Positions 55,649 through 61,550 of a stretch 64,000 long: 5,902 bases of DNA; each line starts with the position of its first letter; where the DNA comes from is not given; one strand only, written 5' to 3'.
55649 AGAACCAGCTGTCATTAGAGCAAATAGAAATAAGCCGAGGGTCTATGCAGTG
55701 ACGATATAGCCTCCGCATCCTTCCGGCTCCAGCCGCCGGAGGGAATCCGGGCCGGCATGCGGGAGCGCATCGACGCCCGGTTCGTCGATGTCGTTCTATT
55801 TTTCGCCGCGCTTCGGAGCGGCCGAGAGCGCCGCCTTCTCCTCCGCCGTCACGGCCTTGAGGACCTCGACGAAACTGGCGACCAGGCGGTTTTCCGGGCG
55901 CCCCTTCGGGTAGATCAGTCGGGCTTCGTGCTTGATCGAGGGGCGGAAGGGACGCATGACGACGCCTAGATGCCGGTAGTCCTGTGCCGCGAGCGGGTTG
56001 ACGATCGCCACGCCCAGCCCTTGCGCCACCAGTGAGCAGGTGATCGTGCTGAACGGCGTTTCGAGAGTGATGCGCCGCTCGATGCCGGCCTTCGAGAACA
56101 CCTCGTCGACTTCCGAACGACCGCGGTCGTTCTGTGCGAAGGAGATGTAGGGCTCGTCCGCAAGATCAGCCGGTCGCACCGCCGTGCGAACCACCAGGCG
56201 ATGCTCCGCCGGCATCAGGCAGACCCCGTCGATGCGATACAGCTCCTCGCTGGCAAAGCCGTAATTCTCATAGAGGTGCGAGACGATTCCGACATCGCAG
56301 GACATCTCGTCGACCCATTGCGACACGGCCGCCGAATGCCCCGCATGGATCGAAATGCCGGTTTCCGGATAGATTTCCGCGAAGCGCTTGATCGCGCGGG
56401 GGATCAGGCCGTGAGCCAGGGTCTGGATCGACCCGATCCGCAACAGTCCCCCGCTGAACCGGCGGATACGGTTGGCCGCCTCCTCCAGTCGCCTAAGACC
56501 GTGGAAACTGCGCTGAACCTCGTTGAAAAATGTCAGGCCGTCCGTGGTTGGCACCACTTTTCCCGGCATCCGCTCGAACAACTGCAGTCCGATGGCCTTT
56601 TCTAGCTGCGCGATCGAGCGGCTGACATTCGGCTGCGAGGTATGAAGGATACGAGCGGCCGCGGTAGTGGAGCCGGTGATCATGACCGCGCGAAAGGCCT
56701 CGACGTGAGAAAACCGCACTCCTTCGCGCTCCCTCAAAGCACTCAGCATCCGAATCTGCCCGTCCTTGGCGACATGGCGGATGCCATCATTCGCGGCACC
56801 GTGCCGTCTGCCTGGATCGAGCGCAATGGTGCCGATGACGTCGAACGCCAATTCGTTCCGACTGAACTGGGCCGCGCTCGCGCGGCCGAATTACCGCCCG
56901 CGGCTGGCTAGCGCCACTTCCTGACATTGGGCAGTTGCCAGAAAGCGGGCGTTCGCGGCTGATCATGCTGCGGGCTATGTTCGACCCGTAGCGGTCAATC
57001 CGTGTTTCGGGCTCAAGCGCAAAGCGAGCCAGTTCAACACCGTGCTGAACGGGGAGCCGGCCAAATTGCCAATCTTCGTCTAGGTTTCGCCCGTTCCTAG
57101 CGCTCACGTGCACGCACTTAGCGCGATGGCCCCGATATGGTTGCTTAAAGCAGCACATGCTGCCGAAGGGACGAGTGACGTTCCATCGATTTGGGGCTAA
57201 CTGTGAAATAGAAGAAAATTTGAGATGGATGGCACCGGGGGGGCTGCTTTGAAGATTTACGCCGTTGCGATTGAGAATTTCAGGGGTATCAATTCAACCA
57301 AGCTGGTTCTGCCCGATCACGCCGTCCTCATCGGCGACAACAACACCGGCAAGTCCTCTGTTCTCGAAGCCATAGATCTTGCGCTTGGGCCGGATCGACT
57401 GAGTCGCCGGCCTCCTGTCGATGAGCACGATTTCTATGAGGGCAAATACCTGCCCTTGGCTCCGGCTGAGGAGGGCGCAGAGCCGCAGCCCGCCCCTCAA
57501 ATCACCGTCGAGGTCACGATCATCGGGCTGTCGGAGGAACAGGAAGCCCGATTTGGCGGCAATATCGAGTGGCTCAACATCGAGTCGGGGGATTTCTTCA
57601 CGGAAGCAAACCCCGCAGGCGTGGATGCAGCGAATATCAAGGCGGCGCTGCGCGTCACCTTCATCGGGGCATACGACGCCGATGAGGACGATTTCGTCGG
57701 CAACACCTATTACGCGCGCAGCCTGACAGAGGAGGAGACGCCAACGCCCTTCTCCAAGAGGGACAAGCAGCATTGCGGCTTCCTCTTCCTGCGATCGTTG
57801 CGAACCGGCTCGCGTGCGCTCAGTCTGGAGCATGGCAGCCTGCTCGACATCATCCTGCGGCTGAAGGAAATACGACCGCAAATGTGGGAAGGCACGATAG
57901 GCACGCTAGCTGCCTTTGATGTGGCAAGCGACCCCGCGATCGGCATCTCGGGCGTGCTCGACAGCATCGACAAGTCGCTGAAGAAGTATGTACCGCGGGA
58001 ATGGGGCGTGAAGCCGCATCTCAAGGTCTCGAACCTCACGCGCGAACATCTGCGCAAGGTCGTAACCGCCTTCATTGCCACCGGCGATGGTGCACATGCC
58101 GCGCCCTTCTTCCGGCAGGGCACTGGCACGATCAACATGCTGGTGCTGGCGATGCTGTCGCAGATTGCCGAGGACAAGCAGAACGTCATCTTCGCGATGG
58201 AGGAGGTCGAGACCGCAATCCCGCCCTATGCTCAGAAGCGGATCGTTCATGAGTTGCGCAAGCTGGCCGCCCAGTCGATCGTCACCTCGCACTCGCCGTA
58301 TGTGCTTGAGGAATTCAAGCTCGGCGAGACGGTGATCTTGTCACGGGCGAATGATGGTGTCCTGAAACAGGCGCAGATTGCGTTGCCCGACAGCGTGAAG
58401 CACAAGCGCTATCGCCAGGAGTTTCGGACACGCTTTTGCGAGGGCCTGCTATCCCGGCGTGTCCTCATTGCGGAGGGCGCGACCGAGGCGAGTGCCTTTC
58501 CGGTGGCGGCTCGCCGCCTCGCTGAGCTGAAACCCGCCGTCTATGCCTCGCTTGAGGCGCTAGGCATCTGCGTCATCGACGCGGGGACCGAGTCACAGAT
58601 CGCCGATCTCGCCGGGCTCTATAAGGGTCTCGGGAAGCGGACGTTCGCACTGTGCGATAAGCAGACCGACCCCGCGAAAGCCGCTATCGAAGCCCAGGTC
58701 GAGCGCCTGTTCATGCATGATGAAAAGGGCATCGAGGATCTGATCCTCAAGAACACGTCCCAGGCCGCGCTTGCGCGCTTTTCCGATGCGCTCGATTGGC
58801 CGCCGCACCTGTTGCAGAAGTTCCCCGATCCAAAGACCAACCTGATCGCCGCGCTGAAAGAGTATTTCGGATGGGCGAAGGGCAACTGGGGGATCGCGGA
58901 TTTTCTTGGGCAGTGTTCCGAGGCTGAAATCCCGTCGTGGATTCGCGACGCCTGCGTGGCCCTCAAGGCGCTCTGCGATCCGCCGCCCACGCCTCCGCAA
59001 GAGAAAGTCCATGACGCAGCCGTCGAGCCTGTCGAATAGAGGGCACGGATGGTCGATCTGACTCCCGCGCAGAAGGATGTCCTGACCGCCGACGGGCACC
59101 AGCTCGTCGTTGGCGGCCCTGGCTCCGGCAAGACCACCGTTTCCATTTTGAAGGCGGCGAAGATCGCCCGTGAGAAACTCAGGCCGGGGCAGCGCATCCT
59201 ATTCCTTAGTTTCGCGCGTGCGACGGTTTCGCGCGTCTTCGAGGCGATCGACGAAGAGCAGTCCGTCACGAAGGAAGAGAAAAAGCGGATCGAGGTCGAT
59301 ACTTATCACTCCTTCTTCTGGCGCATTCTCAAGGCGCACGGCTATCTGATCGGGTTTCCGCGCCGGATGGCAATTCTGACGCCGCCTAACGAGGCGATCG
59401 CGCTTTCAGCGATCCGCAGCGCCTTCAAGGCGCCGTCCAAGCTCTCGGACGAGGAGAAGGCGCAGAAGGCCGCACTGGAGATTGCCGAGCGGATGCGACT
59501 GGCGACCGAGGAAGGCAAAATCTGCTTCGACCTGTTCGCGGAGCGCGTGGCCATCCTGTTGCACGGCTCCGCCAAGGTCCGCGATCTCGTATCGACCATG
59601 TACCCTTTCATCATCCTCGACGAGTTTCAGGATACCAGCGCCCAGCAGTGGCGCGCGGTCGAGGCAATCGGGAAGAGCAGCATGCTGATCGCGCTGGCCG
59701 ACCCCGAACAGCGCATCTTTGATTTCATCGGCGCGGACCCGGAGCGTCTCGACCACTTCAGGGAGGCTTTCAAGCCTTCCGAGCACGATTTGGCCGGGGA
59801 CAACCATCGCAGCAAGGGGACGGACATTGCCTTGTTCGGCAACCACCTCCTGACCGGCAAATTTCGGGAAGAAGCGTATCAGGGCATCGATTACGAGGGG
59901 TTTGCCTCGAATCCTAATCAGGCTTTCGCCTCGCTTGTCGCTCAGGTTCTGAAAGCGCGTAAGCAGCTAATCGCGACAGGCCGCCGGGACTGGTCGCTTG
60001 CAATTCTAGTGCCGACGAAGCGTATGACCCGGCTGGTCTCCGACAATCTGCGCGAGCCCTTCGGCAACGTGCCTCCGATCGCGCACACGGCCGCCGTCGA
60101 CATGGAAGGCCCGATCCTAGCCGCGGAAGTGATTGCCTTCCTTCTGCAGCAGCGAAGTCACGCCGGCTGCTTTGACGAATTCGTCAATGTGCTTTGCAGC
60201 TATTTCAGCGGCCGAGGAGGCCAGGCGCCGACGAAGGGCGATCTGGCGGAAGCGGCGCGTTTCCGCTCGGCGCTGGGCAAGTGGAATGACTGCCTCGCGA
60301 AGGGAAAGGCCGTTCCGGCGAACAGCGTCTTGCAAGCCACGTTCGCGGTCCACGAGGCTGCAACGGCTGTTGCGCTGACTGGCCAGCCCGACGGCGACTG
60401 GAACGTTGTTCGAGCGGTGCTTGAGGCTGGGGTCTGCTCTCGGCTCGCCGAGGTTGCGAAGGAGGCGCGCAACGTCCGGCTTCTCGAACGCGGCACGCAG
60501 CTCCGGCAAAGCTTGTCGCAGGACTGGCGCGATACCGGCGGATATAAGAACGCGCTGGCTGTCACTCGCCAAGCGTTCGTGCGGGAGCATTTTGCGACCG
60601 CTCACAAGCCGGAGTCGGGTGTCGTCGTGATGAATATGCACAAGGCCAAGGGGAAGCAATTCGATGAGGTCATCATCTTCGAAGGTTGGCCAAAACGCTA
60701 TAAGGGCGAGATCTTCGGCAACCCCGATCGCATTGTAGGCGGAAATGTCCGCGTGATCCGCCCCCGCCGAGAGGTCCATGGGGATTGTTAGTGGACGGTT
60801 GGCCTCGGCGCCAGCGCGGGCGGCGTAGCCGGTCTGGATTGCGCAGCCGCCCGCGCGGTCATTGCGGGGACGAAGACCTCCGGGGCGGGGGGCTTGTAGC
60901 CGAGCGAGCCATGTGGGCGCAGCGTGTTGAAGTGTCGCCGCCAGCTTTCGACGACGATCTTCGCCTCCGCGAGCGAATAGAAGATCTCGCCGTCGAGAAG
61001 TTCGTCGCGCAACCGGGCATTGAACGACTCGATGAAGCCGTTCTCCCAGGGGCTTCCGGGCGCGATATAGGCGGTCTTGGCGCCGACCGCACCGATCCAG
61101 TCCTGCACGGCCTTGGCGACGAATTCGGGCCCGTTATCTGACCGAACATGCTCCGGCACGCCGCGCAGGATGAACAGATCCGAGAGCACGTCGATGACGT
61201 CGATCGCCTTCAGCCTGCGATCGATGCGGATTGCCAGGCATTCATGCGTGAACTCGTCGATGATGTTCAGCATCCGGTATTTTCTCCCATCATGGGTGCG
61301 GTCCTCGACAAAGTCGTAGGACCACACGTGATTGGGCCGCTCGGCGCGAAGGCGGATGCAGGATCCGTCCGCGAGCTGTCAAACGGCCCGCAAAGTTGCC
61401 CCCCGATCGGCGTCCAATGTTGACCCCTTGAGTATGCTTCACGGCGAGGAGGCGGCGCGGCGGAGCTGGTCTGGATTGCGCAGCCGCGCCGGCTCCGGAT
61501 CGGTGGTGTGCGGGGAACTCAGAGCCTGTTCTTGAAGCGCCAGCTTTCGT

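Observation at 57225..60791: OLD-family ATPase/TOPRIM gene + SF1 helicase pair (Gabija-like) with an atypical helicase decapitated by an IS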

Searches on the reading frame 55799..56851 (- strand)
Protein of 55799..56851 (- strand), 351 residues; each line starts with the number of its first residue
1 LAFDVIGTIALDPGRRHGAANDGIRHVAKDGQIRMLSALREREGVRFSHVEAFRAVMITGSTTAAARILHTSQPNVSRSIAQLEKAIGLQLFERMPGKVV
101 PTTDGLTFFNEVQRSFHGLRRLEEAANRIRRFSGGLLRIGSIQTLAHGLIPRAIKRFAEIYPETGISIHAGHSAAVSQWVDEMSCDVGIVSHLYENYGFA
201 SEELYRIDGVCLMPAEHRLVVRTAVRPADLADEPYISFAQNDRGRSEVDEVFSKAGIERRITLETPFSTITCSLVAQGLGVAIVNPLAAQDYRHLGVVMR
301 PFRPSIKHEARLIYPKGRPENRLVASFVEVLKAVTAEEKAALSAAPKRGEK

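Call 3: search_protein_families(library=pfam, proteins=[window:55799-56851:-], max_evalue=0.01)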
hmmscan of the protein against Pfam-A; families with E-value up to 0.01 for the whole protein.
window:55799-56851:- (351 aa): 2 families
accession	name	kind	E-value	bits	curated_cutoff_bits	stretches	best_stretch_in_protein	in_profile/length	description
PF03466.25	LysR_substrate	-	4.9e-43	147.4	28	1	134-334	5-207/209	LysR substrate binding domain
PF00126.33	HTH_1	-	9.2e-19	67.6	26.6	1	48-105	2-59/60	Bacterial regulatory helix-turn-helix protein, lysR family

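Call 88: search_protein_families(library=padloc, proteins=[window:55799-56851:-], max_evalue=0.00001)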
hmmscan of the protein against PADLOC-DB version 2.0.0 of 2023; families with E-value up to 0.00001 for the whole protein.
window:55799-56851:- (351 aa): 0 families

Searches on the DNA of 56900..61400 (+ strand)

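Call 8: search_dna_similar(query=window:56900-61400:+, collection=plasmids, mode=near, max_rows=20)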
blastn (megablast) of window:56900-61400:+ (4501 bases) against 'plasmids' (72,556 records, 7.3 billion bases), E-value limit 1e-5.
Records with a match: 5; places in all: 5; records where one place covers at least 80% of the query: 0.
Best place of each record, by identity: 80-90% 3; 60-80% 2.
By first word of the organism name: Sinorhizobium 1; Pseudomonas 1; Neorhizobium 1; Paroceanicella 1; Microvirga 1.
By predicted mobility (MOB-suite, as given by PLSDB): non-mobilizable 3; conjugative 2.
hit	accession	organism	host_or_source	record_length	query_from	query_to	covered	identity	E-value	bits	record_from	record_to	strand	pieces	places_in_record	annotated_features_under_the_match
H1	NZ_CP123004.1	Sinorhizobium meliloti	Medicago sativa,cell culture,nodules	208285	341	3849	77%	82.7%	0e+0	3067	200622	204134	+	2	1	none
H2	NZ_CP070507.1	Pseudomonas hygromyciniae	Whole organism,Hygromycin B antibiotic ...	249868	4025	4469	10%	80.0%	2e-86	329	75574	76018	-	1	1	IS3 family transposase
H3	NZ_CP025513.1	Neorhizobium sp. SOG26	Oryza glumipatula,Whole ...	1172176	4025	4469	10%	79.6%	4e-83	318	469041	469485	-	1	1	none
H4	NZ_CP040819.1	Paroceanicella profunda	Cell culture,Deep seawater from Mariana ...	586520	4057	4477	9%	73.8%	4e-33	152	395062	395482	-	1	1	IS3 family transposase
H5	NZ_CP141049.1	Microvirga lotononidis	-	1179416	4233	4470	5%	85.7%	4e-63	252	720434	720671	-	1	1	none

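Call 11: get_annotated_region(hit=H1, flank=6000)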
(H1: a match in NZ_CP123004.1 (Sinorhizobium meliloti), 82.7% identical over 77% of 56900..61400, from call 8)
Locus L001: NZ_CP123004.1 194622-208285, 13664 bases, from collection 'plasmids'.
description: Sinorhizobium meliloti strain BIM B-442D plasmid pSme442-208, complete sequence
organism: Sinorhizobium meliloti (NCBI taxid 382)
taxonomy: Bacteria; Pseudomonadota; Alphaproteobacteria; Hyphomicrobiales; Rhizobiaceae; Sinorhizobium; Sinorhizobium meliloti
host: -; source: Medicago sativa,cell culture,nodules; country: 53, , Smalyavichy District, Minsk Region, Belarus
typing (MOB-suite, as given by PLSDB): conjugative; replicon rep_cluster_546,rep_cluster_91; relaxase MOBP; mating-pair formation MPF_T
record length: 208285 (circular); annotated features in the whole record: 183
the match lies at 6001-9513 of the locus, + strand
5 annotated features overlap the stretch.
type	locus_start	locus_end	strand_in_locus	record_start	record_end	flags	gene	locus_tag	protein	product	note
CDS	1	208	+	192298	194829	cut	-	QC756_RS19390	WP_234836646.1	hypothetical protein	-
CDS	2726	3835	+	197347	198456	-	-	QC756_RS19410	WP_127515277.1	ionic transporter y4hA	-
CDS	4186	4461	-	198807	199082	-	-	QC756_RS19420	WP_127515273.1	type II toxin-antitoxin system RelE/ParE family toxin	GO:0030541 - plasmid partitioning [Evidence IEA]; GO:0051290 - protein heterotetramerization [Evidence IEA]; GO:0009432 ...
CDS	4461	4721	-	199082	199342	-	-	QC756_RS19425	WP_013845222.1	ribbon-helix-helix domain-containing protein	-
CDS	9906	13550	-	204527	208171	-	-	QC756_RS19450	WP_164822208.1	SIR2 family protein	-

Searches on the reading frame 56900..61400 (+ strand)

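Call 88: search_protein_families(library=padloc, proteins=[L001:9909-13550:-], max_evalue=0.00001)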
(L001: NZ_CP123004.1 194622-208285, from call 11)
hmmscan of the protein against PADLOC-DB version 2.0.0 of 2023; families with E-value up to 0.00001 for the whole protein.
L001:9909-13550:- (1214 aa): 2 families
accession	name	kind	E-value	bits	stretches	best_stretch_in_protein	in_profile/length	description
PDLC04167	Dsr1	-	1.2e-61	206.7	2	35-305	69-354/1248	-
PDLC02183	Dsr1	-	6.6e-56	187.8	2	36-262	70-314/1275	-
